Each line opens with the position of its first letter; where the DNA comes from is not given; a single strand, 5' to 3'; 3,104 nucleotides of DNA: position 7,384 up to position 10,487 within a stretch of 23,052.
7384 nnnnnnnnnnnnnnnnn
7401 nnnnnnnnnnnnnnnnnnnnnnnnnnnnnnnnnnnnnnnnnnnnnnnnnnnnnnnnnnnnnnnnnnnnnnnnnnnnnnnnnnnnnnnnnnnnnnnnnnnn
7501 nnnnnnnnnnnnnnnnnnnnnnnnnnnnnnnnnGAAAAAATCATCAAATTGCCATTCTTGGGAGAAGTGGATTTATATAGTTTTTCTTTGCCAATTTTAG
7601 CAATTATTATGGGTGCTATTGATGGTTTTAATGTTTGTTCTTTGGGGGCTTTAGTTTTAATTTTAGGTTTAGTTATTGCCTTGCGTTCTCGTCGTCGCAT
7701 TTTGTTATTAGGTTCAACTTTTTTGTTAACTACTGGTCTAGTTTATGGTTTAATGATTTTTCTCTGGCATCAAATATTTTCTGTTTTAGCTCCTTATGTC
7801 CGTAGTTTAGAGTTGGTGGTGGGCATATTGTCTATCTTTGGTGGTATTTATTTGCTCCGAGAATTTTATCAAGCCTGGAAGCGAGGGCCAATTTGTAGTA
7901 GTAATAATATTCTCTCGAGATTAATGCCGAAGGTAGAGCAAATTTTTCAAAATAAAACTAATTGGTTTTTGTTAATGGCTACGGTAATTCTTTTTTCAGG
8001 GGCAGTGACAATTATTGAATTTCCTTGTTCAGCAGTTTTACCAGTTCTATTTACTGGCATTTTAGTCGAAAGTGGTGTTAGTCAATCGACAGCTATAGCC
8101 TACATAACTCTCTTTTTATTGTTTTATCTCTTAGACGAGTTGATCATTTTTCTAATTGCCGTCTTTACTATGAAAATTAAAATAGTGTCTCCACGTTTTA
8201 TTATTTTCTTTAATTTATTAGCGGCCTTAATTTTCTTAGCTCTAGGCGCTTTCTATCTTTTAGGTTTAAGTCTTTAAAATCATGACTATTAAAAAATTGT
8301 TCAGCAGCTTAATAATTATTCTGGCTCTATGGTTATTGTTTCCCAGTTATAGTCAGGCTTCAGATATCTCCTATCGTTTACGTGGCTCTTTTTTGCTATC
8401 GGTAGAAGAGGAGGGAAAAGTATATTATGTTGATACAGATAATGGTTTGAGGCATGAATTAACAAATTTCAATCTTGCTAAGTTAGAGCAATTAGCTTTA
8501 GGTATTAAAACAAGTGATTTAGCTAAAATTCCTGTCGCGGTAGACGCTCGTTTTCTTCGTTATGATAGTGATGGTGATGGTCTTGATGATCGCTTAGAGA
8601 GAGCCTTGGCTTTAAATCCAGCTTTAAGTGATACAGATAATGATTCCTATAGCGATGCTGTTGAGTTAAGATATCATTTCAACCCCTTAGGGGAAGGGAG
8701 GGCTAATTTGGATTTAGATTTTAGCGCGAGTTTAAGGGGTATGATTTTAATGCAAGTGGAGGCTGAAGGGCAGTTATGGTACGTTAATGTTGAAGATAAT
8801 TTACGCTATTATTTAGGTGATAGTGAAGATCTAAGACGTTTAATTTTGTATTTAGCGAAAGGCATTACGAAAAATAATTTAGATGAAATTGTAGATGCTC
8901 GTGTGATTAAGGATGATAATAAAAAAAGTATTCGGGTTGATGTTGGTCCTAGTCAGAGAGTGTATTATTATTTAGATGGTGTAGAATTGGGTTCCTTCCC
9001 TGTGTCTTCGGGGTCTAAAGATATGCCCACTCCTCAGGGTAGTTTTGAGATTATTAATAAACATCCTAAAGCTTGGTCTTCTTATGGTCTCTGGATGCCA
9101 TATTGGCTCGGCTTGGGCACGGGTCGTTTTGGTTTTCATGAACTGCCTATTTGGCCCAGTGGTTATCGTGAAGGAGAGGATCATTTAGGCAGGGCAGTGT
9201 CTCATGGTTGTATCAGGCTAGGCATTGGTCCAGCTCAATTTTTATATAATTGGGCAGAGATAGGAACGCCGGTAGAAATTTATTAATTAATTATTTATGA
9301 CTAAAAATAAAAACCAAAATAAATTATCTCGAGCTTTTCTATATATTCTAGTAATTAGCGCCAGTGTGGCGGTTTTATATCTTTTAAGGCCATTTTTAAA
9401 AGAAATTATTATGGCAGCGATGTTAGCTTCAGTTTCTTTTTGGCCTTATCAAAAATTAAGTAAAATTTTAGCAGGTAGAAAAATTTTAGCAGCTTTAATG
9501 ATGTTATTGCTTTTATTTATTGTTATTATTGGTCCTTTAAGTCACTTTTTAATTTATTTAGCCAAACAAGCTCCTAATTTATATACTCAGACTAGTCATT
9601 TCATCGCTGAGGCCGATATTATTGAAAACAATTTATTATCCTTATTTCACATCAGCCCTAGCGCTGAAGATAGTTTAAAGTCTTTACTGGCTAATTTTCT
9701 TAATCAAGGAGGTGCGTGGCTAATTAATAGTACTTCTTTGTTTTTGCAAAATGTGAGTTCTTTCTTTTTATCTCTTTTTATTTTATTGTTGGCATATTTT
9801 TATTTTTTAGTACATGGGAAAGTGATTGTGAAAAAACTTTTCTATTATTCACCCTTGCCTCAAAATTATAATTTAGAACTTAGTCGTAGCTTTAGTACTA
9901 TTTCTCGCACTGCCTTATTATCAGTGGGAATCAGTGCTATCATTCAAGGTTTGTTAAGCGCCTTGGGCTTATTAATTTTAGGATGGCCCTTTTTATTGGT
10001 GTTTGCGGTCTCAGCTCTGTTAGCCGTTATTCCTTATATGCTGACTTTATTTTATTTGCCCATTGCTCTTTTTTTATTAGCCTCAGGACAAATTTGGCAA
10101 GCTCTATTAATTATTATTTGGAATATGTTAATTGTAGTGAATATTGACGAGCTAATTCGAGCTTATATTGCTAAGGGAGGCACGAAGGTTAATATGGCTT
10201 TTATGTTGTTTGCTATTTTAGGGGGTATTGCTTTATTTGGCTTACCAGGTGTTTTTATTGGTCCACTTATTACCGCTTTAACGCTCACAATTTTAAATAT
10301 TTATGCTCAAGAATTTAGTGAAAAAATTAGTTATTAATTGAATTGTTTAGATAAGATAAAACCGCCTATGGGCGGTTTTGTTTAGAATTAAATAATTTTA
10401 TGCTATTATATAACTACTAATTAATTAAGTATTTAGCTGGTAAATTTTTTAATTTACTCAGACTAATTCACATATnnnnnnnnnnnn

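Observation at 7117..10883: Compact extracytoplasmic thiol-redox module genetically coupled to an L,D-transpeptidase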

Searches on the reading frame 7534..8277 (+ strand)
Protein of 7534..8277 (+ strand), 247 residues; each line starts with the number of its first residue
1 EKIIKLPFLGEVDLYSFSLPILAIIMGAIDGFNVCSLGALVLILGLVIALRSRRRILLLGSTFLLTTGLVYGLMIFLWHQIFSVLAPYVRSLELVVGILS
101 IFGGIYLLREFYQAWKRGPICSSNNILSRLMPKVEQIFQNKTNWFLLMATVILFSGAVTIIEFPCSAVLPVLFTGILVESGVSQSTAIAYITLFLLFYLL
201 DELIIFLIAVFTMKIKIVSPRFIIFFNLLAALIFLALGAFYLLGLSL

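Call 33: predict_structure(alignment_id=A2)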
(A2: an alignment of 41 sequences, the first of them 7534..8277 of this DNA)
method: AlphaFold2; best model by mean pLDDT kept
length: 247 residues; sequences in the alignment: 41
mean_pLDDT: 79.8   pTM: 0.74
mean pLDDT of the five models: 79.8, 77.7, 75.7, 74.6, 74.1
residues with pLDDT >= 90: 48; 70-90: 152; 50-70: 39; < 50: 8
segments of 3 or more residues with pLDDT < 50: 120-124
pLDDT, mean of each block of 10 residues (from residue 1): 53 68 88 71 76 89 94 92 75 77 85 76 57 76 83 89 78 85 91 94 88 73 81 84 69
secondary structure, 60 per line:
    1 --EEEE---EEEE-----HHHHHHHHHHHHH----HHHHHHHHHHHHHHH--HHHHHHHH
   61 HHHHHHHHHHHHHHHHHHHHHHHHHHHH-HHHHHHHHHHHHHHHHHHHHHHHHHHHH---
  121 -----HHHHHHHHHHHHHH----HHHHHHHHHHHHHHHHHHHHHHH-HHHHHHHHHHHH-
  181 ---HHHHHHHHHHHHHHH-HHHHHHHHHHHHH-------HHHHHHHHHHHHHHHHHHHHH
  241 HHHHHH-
elements in order: E3-6 E10-13 H19-31 H36-50 H53-88 H90-117 H126-139 H144-166 H168-179 H184-198 H200-212 H220-246

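Call 40: search_protein_representatives(alignment_id=A3)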
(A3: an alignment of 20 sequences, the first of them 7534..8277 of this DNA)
Query: 20 sequences, 247 profile positions. Proteins with E-value up to 0.001 (for the whole library): 1575; up to 1e-10: 901; up to 1e-30: 255. The best 150 are listed.
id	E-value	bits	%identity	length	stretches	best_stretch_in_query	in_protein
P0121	1.3e-102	359.4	-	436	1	5-244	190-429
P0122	2.2e-96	339.0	-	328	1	2-242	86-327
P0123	1.3e-94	333.2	-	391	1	6-243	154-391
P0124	1.3e-88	313.6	-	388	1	2-245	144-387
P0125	4.2e-84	298.8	-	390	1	5-243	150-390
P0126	2.5e-79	283.1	-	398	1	3-246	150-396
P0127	1.2e-78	281.0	-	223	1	24-245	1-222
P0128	9.3e-78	278.0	-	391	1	3-245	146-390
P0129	9.3e-74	264.9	-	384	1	2-245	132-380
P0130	1.6e-73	264.2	-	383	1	4-243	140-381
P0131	4.5e-73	262.7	-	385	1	2-245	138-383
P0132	6.7e-73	262.1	-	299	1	2-165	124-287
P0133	9.1e-73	261.7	-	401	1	3-243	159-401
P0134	1.0e-72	261.5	-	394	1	2-245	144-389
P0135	1.3e-72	261.1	-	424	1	12-244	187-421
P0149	7.0e-65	235.9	-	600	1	4-242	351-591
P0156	6.7e-60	219.6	-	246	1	4-243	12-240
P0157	2.1e-59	217.9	-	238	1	16-245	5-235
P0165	6.2e-45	170.5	-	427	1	3-243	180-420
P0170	8.4e-43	163.6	-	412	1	2-244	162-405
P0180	5.1e-41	157.7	-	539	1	3-244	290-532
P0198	3.1e-39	151.9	-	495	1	5-243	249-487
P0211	1.8e-38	149.3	-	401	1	2-243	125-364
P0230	2.8e-37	145.5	-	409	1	10-244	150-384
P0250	4.5e-36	141.5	-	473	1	9-243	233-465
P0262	2.3e-35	139.2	-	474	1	2-243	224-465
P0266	3.9e-35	138.4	-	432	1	2-243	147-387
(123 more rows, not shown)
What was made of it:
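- The family is far more widespread than this linkage (call 40).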

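Call 43: list_cluster_members(proteins=[P0165, P0170, P0180, P0198, P0211, P0230, P0250, P0262, P0149, P0266])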
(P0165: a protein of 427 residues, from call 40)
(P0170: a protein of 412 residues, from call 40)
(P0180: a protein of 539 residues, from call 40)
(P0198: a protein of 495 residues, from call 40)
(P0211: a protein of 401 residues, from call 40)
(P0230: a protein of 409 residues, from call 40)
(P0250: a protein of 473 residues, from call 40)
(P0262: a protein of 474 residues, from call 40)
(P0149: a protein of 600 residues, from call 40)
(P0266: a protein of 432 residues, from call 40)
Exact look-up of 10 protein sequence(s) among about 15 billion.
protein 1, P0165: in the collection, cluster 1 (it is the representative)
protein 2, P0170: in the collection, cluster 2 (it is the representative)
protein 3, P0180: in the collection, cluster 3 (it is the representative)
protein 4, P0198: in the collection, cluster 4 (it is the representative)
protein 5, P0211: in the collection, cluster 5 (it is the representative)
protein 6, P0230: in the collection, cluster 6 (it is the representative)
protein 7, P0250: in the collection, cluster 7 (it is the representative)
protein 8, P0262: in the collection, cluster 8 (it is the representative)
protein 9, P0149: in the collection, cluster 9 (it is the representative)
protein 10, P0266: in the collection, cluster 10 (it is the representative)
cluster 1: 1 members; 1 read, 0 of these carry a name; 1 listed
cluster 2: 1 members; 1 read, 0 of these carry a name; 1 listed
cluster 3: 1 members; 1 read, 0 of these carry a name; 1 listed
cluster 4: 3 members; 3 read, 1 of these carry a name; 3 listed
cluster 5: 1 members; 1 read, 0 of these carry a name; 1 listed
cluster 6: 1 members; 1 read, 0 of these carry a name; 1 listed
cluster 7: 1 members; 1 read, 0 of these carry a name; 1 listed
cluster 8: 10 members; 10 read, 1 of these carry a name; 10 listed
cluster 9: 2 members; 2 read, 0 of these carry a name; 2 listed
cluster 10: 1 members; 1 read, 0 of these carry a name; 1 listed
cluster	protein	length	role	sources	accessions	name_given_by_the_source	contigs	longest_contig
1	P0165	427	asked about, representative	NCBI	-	-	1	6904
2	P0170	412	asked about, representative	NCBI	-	-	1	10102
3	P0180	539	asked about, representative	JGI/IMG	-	-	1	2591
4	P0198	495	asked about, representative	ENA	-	-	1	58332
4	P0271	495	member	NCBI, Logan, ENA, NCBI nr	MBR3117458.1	MAG: hypothetical protein IKF36_06295 [Bacilli bacterium] | hypothetical protein [Bacilli bacterium]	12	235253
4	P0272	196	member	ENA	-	-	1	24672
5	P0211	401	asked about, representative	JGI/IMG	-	-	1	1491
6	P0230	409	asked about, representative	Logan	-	-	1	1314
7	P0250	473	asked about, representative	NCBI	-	-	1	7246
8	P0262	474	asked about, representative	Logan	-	-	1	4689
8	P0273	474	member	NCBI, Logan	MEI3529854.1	MAG: hypothetical protein V8Q75_02130 [Bacilli bacterium]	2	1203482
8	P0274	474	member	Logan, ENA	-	-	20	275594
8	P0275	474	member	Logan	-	-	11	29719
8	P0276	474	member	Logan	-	-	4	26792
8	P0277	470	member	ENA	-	-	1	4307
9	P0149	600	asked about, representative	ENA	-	-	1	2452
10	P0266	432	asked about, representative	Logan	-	-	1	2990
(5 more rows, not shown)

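Call 74: fold_search(model_id=the predicted structure, library=pdb)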
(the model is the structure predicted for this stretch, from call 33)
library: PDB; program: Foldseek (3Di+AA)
matches with E <= 10: 144; with E <= 0.001: 0
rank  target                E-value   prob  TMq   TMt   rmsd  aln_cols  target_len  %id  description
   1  8ex5                  9.4e-01  0.30  0.28  0.19  11.1       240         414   16  Human S1P transporter Spns2 in an outward-facing open conformation (state 4) (released 2023-05-31)
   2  7qji_A                1.2e+00  0.07  0.18  0.13  22.1       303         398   14  X-Ray Structure of apo-EleNRMT in complex with two Nanobodies at 4.1A (released 2022-02-02)
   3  7qia_A                1.2e+00  0.07  0.18  0.13  22.1       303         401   14  Structure of apo-EleNRMT in complex with two nanobodies at 3.5A (released 2021-12-29)
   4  6iu3                  1.8e+00  0.16  0.27  0.30  25.4       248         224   12  Crystal structure of iron transporter VIT1 with zinc ions (released 2019-02-06)
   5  8z9y_A                1.8e+00  0.16  0.29  0.12  10.1       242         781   12  Cryo-EM Structure of the Arabidopsis thaliana TIC Complex (released 2024-11-27)
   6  6ivm_A                1.8e+00  0.05  0.15  0.14  24.9       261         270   15  Crystal structure of a membrane protein P143A (released 2019-11-06)
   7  8wcw_A                2.2e+00  0.06  0.13  0.06  19.3       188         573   17  Cryo-EM structure of MsRv1273c/72c from Mycobacterium smegmatis in the IFapo state (released 2025-03-26)
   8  6bpl_B                2.2e+00  0.04  0.11  0.06  19.1       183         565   14  E. coli MsbA in complex with LPS and inhibitor G907 (released 2018-05-02)
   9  6iu4                  2.4e+00  0.08  0.23  0.25  24.8       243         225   16  Crystal structure of iron transporter VIT1 with cobalt ion (released 2019-02-06)
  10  6ivp_D                2.4e+00  0.03  0.14  0.13  24.4       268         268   12  Crystal structure of a membrane protein P262A (released 2019-11-06)
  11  6xwn_A                2.5e+00  0.08  0.21  0.14  22.8       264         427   15  Structure of glutamate transporter homologue GltTk in the presence of TBOA inhibitor (released 2020-03-04)
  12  5jdo_A                2.6e+00  0.05  0.13  0.13  26.6       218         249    9  T. congolense haptoglobin-haemoglobin receptor in complex with haemoglobin (released 2016-04-27)
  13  3zx6_B                2.6e+00  0.04  0.14  0.12  43.5       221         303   11  Structure of Hamp(AF1503)-Tsr fusion - Hamp (A291V) mutant (released 2012-02-29)
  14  5x87_A                2.6e+00  0.04  0.15  0.14  24.0       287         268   12  Crystal structure of a bacterial Bestrophin homolog from Klebsiella pneumoniae with a mutation L177T (released 2017-11-01)
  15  8rl7_A                2.9e+00  0.10  0.27  0.18  11.9       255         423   15  SPNS2 in complex with homo Di-Gluebody GbD12 (released 2025-01-15)
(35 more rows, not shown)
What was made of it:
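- Foldseek against the PDB finds nothing significant (best E 0.94; call 74).
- Tried and rejected: Foldseek against the PDB was uninformative (call 74).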

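Call 87: find_encoding_contigs(protein=P0157, flank=3000, max_places=2)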
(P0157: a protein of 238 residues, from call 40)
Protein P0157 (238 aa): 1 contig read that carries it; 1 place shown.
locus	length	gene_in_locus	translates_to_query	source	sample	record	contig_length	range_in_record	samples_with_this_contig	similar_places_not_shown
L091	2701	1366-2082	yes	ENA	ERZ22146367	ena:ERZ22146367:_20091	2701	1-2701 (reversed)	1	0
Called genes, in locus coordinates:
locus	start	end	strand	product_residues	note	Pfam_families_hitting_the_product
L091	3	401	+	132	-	?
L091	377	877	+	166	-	PF00483:NTP_transferase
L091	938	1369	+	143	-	-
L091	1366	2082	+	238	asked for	-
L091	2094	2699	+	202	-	?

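Call 88: find_encoding_contigs(protein=P0156, flank=3000, max_places=2)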
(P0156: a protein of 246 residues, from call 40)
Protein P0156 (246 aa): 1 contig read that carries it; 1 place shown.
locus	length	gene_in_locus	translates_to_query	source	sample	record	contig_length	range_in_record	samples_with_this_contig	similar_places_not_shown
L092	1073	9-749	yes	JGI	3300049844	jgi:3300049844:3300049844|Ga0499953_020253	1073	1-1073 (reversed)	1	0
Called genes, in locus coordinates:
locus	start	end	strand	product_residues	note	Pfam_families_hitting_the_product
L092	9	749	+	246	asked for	-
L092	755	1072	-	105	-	?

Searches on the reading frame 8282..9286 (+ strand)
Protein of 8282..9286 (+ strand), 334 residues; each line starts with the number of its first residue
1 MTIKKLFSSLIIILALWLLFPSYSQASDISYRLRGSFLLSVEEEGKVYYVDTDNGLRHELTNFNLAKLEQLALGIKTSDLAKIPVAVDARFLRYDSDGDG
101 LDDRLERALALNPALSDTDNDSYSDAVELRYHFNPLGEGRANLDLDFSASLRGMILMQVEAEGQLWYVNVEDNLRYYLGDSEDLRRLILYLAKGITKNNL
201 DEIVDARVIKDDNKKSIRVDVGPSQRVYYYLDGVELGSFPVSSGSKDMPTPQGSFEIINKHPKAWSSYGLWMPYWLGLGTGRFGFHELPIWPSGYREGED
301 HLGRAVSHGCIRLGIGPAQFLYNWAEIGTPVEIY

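Call 3: search_protein_families(library=pfam, proteins=[window:8282-9286:+], max_evalue=0.1)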
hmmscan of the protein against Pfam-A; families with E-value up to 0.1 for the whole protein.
window:8282-9286:+ (334 aa): 5 families
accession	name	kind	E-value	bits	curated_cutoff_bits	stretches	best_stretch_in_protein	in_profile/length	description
PF03734.19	YkuD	-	2.3e-19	70.8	23.4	1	216-333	3-146/146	L,D-transpeptidase catalytic domain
PF18884.5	TSP3_bac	-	0.0048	17.2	25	0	95-108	1-14/22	Bacterial TSP3 repeat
PF24316.1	Tli3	-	0.01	16.6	27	0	43-65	26-48/129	T6SS Tli3 immunity protein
PF09627.16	PrgU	-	0.031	14.7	25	1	184-256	30-97/106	PrgU-like protein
PF00397.32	WW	-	0.066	13.7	26.9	0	43-55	11-24/31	WW domain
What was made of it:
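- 8282..9286 (+): Exported YkuD-type L,D-transpeptidase with TSP3-like Ca-binding repeats. Its only cysteine is the catalytic C310 (codon 9209-9211). Pfam YkuD, E 2.3e-19 (call 3).
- On YkuD L,D-transpeptidase (gene 8282-9286): Pfam PF03734 scores 70.8 bits (call 3).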

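Call 4: search_protein_families(library=ncbifam, proteins=[window:8282-9286:+], max_evalue=0.1)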
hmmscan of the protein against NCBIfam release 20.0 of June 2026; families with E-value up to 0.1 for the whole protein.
window:8282-9286:+ (334 aa): 7 families
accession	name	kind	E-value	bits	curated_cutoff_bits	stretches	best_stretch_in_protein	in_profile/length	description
NF004785.0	PRK06132.1-2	subfamily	1.8e-10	40.5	169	2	223-267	70-114/353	hypothetical protein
NF009120.0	PRK12472.1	subfamily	3.5e-05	22.8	369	1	224-331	62-160/508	hypothetical protein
NF004787.0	PRK06132.1-4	equivalog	0.00012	21.1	409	1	224-324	66-157/347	hypothetical protein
NF033765.2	gliding_CglD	equivalog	0.00047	18.1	400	1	93-129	205-241/1124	adventurous gliding motility lipoprotein CglD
NF047639.1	throspo3_MtsD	equivalog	0.00058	18.1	800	1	94-146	459-511/651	cell-cell cohesion protein MtsD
NF047955.1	TransPepLdtE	equivalog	0.041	13.1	480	0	299-333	198-232/322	L,D-transpeptidase LdtE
NF004786.0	PRK06132.1-3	equivalog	0.063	12.1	329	0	238-332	51-137/418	hypothetical protein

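Call 36: search_solved_structures(query=window:8282-9286:+, max_evalue=0.01, show_alignments=1)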
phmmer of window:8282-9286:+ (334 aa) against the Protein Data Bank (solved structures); distinct sequences matched with E-value up to 0.01: 14.
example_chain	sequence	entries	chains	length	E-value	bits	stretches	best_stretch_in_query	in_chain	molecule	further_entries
4xxt_A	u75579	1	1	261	5.9e-07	32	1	236-334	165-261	Fusion of predicted Zn-dependent amidase/peptidase (Cell wall hydrolase/DD-carboxypeptidas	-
6fj1_A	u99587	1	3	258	4.5e-06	29.1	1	216-333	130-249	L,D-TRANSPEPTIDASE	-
3zg4_A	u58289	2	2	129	1.1e-05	27.9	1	217-333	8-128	ERFK/YBIS/YCFS/YNHG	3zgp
1zat_A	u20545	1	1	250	2.2e-05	26.8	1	216-333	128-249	L,D-transpeptidase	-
5bmq_A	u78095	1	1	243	0.00012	24.4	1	186-334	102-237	ErfK/YbiS/YcfS/YnhG family protein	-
1y7m_A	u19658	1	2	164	0.00026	23.3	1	229-314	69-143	hypothetical protein BSU14040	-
4a1i_A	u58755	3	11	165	0.00027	23.3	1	229-314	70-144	PUTATIVE L, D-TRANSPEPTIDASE YKUD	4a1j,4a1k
8da2_A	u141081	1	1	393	0.00056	22.3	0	222-269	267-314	L,D-transpeptidase family protein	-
2hkl_A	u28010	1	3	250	0.00057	22.2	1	216-333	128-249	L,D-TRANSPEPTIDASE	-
6d51_A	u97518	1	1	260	0.00058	22.2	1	223-332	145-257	Probable L,D-transpeptidase 3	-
6d4k_A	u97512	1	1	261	0.00058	22.2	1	223-332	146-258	Probable L,D-transpeptidase 3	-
4k73_A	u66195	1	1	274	0.00067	22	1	223-332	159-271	L,D-transpeptidase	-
2mtz_A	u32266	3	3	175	0.0008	21.7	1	230-314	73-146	Putative L,D-transpeptidase YkuD | L, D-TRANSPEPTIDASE YKUD | PUTATIVE L, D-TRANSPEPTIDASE YKUD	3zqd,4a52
4xvo_A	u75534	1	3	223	0.002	20.4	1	230-332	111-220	L,D-transpeptidase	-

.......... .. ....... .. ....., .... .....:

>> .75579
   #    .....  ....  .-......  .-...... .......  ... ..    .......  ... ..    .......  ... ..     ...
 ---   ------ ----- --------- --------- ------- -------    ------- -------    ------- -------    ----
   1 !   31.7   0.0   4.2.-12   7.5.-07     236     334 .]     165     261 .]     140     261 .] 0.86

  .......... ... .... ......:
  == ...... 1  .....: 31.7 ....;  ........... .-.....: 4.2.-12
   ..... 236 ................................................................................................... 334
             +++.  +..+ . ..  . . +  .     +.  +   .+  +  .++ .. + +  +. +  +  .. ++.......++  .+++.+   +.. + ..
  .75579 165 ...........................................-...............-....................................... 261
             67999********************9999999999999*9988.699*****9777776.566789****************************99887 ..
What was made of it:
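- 8282..9286 (+): PDB L,D-transpeptidase hits (call 36).
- On YkuD L,D-transpeptidase (gene 8282-9286): PDB L,D-transpeptidase hits support it (call 36).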

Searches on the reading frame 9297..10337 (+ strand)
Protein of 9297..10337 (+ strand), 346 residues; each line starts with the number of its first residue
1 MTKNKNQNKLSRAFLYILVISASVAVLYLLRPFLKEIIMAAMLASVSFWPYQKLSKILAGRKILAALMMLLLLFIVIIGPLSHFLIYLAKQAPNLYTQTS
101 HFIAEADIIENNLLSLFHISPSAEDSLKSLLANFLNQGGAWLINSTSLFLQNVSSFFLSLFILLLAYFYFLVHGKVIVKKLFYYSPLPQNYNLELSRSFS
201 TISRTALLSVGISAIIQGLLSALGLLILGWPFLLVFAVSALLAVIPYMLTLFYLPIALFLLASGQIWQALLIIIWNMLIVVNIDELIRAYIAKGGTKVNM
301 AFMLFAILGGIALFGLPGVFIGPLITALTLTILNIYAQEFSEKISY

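Call 3: search_protein_families(library=pfam, proteins=[window:9297-10337:+], max_evalue=0.1)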
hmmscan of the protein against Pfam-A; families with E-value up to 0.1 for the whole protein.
window:9297-10337:+ (346 aa): 1 family
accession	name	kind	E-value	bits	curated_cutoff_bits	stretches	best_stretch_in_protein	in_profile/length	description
PF01594.21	AI-2E_transport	-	4.4e-35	121.9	34.3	1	16-336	4-326/327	AI-2E family transporter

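Call 4: search_protein_families(library=ncbifam, proteins=[window:9297-10337:+], max_evalue=0.1)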
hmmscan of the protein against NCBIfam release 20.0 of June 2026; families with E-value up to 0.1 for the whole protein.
window:9297-10337:+ (346 aa): 2 families
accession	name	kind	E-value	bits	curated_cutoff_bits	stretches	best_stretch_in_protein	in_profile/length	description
NF008216.0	PRK10983.1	equivalog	2.2e-20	73.2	305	1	2-342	2-350/370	AI-2E family transporter YdiK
TIGR02872.1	spore_ytvI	equivalog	2.4e-10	40.4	198.15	1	15-329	4-332/341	sporulation integral membrane protein YtvI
